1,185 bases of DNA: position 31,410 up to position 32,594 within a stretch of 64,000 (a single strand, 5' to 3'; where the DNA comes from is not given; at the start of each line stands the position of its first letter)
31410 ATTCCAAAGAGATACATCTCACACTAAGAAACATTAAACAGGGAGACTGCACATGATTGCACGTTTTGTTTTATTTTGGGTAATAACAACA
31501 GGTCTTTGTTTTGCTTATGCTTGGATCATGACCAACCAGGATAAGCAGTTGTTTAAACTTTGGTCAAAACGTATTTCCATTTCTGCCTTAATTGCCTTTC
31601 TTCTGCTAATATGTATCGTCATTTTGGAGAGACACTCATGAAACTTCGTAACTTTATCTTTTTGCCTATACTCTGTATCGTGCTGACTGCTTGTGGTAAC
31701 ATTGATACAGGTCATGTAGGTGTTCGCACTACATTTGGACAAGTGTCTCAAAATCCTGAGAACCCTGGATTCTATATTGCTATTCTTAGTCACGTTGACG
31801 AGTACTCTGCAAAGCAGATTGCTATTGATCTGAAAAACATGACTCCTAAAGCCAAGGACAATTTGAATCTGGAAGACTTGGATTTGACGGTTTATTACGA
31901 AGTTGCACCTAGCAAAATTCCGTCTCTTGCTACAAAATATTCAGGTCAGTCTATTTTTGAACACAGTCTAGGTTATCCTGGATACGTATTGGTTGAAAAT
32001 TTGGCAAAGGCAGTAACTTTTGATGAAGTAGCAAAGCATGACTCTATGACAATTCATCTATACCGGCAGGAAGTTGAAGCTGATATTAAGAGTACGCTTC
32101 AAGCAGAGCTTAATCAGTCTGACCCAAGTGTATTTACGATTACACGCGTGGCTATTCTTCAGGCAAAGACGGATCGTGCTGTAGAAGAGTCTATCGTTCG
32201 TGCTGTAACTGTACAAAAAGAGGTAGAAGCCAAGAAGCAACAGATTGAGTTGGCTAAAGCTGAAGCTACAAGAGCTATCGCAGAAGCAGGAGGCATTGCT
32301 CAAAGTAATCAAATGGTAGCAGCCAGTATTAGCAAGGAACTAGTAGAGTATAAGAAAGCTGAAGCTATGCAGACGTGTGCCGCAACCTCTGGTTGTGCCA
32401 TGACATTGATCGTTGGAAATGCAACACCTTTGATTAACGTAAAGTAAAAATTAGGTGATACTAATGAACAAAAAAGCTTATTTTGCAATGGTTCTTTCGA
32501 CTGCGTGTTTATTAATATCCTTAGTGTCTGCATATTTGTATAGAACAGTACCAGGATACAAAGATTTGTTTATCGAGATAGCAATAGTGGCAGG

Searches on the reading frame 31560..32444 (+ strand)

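Call 54: search_protein_families(library=phrogs, proteins=[window:31560-32444:+], max_evalue=0.00001)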
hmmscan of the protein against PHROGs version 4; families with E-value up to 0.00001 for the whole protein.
window:31560-32444:+ (295 aa): 1 family
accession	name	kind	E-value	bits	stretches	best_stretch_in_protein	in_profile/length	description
phrog_200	-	other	5.4e-40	138.6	1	32-294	86-359/379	lipoprotein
